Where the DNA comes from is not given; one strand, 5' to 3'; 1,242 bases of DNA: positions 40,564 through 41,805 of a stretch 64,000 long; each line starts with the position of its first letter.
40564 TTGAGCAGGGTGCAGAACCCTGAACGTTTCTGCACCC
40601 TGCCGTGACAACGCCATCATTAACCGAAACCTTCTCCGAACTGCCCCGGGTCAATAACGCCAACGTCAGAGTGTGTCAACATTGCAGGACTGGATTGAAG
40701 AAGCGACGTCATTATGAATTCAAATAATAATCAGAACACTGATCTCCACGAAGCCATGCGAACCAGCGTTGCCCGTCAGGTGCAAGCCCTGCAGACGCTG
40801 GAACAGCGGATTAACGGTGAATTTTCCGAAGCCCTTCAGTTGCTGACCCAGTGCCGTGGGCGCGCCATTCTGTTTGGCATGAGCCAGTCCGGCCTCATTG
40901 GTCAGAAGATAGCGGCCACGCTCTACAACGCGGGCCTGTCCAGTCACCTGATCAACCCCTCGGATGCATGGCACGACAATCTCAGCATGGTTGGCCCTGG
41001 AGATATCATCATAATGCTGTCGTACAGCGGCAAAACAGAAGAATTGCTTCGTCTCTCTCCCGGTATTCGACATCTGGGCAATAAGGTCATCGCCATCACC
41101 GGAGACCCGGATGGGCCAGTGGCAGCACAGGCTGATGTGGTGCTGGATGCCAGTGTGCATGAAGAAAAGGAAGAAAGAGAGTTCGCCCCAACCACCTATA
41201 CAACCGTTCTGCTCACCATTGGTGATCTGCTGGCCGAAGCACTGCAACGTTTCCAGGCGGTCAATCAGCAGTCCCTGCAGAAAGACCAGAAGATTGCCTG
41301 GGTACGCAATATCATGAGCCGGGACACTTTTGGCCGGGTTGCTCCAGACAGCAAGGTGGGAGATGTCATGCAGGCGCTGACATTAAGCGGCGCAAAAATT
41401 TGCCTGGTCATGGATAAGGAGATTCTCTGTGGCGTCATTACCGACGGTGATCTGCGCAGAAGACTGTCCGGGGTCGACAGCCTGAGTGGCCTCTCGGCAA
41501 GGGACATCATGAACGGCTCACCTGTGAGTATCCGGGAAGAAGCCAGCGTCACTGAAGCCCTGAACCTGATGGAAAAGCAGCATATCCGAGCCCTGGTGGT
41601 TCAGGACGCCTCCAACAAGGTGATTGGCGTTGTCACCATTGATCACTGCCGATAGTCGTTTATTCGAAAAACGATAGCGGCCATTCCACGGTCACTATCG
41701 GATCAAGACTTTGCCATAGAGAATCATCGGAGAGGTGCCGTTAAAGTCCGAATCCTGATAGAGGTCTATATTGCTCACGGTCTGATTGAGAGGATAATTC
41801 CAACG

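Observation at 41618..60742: T6SS cluster is an island bracketed by long direct repeats of its host locus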

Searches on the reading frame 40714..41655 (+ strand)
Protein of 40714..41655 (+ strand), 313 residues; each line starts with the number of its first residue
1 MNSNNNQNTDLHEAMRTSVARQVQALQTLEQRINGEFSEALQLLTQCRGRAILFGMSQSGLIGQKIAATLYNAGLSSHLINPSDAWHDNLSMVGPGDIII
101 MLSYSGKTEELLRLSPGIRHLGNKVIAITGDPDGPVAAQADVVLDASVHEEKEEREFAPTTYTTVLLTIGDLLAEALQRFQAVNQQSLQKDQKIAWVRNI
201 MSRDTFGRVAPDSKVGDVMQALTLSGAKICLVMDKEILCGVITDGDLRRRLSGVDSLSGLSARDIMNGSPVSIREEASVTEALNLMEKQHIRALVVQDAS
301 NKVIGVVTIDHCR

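Call 6: search_protein_families(library=pfam, proteins=[window:40714-41655:+])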
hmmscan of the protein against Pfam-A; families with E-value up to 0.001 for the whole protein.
window:40714-41655:+ (313 aa): 2 families
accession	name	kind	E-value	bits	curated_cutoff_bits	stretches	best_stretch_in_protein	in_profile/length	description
PF01380.27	SIS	-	6.1e-21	75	25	1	44-175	2-130/131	SIS domain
PF00571.33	CBS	-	2.1e-17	63.6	24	1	262-310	1-49/57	CBS domain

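Call 19: find_homologous_proteins(query=window:40714-41655:+)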
Query window:40714-41655:+ (313 aa): 4551 proteins with E <= 0.001 among 8000 candidates; the best 120 are listed.
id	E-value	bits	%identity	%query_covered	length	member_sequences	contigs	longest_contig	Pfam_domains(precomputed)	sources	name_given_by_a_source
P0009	6.1e-199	677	100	100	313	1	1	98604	PF01380.28,PF00571.34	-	-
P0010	1.6e-147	508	76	100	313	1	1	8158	PF01380.28,PF00571.34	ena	-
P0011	4.2e-142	491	73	100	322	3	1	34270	PF01380.28,PF00571.34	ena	-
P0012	2.1e-140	485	71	100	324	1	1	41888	PF01380.28,PF00571.34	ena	-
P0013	9.1e-140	483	71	100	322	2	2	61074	PF01380.28,PF00571.34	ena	-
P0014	2.5e-139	482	71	100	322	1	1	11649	PF01380.28,PF00571.34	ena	-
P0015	6.8e-139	480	74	97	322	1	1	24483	PF01380.28,PF00571.34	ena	-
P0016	1.7e-137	476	72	97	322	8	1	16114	PF01380.28,PF00571.34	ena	-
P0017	5.1e-136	471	71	100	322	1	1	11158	PF01380.28,PF00571.34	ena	-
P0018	4.2e-132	458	71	96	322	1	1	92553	PF01380.28,PF00571.34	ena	-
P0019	2.2e-131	455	68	100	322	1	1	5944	PF01380.28,PF00571.34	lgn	-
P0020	3.5e-115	402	61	97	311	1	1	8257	PF01380.28,PF00571.34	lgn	-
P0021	1.1e-114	401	60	98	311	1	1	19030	PF01380.28,PF00571.34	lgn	-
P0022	1.8e-114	400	60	98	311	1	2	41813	PF01380.28,PF00571.34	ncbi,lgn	-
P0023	1.8e-114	400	60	98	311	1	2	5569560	PF01380.28,PF00571.34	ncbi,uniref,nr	ncbi:SIS domain-containing protein [Endozoicomonas elysicola]|uniref:arabinose-5-phosphate isomerase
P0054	5.8e-102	359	74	71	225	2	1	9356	PF01380.28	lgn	-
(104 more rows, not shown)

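Call 20: find_encoding_contigs(protein=P0010, flank=10000, max_places=2)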
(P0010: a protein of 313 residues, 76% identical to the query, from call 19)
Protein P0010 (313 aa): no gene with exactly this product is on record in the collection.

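Call 21: find_encoding_contigs(protein=P0018, flank=10000, max_places=2)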
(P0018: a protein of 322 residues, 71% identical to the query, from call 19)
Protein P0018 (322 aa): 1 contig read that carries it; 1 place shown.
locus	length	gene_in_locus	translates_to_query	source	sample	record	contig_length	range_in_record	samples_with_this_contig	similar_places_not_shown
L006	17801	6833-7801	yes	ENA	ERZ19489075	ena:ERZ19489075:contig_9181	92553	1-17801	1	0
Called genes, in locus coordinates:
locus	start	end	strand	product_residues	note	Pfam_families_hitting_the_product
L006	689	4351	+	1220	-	PF07671:DUF1601 (faint), PF06786:UPF0253 (faint)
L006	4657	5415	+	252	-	PF08220:HTH_DeoR, PF08279:HTH_11 (weak), PF00455:DeoRC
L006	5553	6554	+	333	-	PF04166:PdxA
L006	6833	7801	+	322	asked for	PF01380:SIS, PF00571:CBS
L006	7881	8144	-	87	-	-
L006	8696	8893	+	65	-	-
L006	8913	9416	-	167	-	PF00210:Ferritin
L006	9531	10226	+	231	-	PF03070:TENA_THI-4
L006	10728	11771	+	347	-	PF13609:Porin_4, PF00267:Porin_1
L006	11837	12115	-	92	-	PF01491:Frataxin_Cyay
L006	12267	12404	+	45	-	PF13627:LptM_cons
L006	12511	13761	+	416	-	PF00278:Orn_DAP_Arg_deC, PF01168:Ala_racemase_N (weak), PF02784:Orn_Arg_deC_N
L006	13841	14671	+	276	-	PF01678:DAP_epimerase, PF02567:PhzC-PhzF (weak), PF01678:DAP_epimerase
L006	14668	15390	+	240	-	PF04340:DUF484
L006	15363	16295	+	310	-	PF02899:Phage_int_SAM_1, PF00589:Phage_integrase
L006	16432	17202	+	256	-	PF01048:PNP_UDP_1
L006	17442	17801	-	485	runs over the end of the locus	PF00939:Na_sulph_symp, PF03600:CitMHS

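Call 22: find_encoding_contigs(protein=P0023, flank=10000, max_places=2)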
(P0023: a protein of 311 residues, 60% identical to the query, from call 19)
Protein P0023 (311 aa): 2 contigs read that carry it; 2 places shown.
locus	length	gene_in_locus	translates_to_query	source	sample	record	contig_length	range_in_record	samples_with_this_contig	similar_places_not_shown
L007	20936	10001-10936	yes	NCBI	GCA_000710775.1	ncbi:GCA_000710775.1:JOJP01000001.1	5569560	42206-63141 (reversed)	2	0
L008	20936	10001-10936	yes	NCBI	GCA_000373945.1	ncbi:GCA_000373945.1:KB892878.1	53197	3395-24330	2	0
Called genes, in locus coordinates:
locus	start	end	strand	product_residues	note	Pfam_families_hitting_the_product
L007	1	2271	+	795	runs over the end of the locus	PF01804:Penicil_amidase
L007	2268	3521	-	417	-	PF00083:Sugar_tr, PF07690:MFS_1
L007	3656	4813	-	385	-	PF01546:Peptidase_M20, PF07687:M20_dimer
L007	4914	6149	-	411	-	PF04551:GcpE, PF26540:GcpE_C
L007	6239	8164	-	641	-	PF14718:SLT_L, PF01464:SLT, PF27553:SLT_superhelical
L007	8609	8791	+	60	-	PF04221:RelB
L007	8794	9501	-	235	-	-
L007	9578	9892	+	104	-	PF00355:Rieske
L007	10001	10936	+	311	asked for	PF01380:SIS, PF00571:CBS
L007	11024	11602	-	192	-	-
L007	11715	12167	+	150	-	PF13404:HTH_AsnC-type, PF13412:HTH_24, PF01037:AsnC_trans_reg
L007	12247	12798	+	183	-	PF04366:Ysc84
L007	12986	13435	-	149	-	-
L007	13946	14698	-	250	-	PF03502:Channel_Tsx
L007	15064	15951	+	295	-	-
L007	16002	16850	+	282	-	PF08543:Phos_pyr_kin, PF00294:PfkB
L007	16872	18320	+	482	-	PF04317:DUF463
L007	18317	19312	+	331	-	PF05128:DUF697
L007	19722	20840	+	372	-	PF01168:Ala_racemase_N, PF00842:Ala_racemase_C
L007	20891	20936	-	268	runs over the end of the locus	PF00528:BPD_transp_1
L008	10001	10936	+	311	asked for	PF01380:SIS, PF00571:CBS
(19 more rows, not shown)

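Call 37: find_encoding_contigs(protein=P0015, flank=10000, max_places=2)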
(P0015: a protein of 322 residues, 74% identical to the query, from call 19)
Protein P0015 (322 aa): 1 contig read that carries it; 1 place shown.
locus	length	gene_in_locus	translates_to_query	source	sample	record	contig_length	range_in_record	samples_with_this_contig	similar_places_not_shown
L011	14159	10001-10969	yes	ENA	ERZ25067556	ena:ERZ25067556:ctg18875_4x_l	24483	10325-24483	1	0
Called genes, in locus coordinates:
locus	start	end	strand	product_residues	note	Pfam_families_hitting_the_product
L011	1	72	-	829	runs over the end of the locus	PF02687:FtsX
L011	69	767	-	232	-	PF00005:ABC_tran, PF13304:AAA_21 (faint)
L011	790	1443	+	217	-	PF25182:NonGDSL, PF00657:Lipase_GDSL, PF13472:Lipase_GDSL_2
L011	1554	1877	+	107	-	-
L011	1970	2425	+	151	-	PF01724:DUF29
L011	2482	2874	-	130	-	PF13279:4HBT_2, PF03061:4HBT, PF01643:Acyl-ACP_TE (weak)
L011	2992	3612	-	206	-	PF02470:MlaD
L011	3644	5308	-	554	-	PF02470:MlaD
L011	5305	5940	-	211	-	PF04403:PqiA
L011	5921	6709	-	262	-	PF04403:PqiA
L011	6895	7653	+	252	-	PF08220:HTH_DeoR, PF08279:HTH_11 (weak), PF00455:DeoRC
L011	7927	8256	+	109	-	PF05973:Gp49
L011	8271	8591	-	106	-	PF13744:HTH_37, PF01381:HTH_3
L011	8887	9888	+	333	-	PF04166:PdxA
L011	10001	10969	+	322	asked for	PF01380:SIS, PF00571:CBS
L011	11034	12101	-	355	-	PF03797:Autotransporter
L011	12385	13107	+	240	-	PF14690:Zn_ribbon_ISL3, PF13542:HTH_Tnp_ISL3, PF01610:DDE_Tnp_ISL3 (weak)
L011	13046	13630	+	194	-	PF01610:DDE_Tnp_ISL3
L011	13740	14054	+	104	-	-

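Call 38: find_encoding_contigs(protein=P0054, flank=10000, max_places=2)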
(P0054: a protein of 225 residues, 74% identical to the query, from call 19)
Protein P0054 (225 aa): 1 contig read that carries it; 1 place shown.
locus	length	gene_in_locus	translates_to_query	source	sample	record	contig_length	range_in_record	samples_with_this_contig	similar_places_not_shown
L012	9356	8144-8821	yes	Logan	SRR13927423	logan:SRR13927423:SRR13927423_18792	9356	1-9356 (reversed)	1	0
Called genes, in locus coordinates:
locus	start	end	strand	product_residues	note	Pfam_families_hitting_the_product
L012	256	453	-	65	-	PF03061:4HBT (faint)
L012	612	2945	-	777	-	PF02470:MlaD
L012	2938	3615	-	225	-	PF04403:PqiA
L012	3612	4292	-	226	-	PF04403:PqiA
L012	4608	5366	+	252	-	PF08220:HTH_DeoR, PF08279:HTH_11 (weak), PF00455:DeoRC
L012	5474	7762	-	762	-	-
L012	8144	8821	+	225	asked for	PF01380:SIS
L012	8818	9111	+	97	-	PF00571:CBS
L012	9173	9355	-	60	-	?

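Call 47: search_protein_families(library=ncbifam, proteins=[window:40714-41655:+], max_evalue=0.01)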
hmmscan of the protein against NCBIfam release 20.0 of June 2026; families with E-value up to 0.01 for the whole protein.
window:40714-41655:+ (313 aa): 34 families (the best 25 are shown)
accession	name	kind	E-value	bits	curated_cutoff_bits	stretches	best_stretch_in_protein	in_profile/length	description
TIGR00393.1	kpsF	subfamily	4.3e-56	190.4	203.7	1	49-307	1-267/268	KpsF/GutQ family sugar-phosphate isomerase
NF008141.0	PRK10892.1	equivalog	1e-48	166.3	505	1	6-309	7-319/328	arabinose-5-phosphate isomerase KdsD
NF008581.0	PRK11543.1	equivalog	2.8e-48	164.6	481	1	10-310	4-313/321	arabinose-5-phosphate isomerase GutQ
NF010701.0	PRK14101.1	equivalog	1.9e-12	46.2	920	1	17-176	437-593/638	bifunctional transcriptional regulator/glucokinase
NF008590.0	PRK11557.1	equivalog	5.4e-11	42.4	355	1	26-178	110-260/282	MurR/RpiR family transcriptional regulator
TIGR03127.2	RuMP_HxlB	equivalog_domain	6.9e-11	42.4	160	1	26-189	8-171/178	6-phospho-3-hexuloisomerase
NF041552.1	TF_PrdR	equivalog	2.4e-09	36.1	795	1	192-311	3-120/577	sigma-54 dependent transcriptional regulator PrdR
NF008458.0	PRK11337.1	equivalog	3.1e-09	36.2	378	1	35-150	129-243/293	MurR/RpiR family transcriptional regulator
NF040776.2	AlsR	equivalog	4.7e-09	35.6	400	1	23-147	104-228/279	transcriptional repressor AlsR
NF041755.1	RuMP_HxlAB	equivalog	1.6e-08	33.9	500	1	14-159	212-352/391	bifunctional 3-hexulose-6-phosphate synthase/6-phospho-3-hexuloisomerase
NF008451.0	PRK11302.1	subfamily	1.8e-08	34.2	296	1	23-177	103-254/286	transcriptional regulator HexR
NF012026.0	PRK15482.1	equivalog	3e-07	30.2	408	1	92-185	179-270/285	HTH-type transcriptional regulator MurR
NF005869.0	PRK07807.1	equivalog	3.6e-07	29.6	549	1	260-312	89-141/479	GuaB1 family IMP dehydrogenase-related protein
NF052358.1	GMPRedGuaB1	equivalog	1.9e-06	27.3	675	1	258-312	87-141/479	GMP reductase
NF011440.0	PRK14869.1-2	equivalog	2.4e-06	26.5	746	1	263-310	70-117/541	putative manganese-dependent inorganic diphosphatase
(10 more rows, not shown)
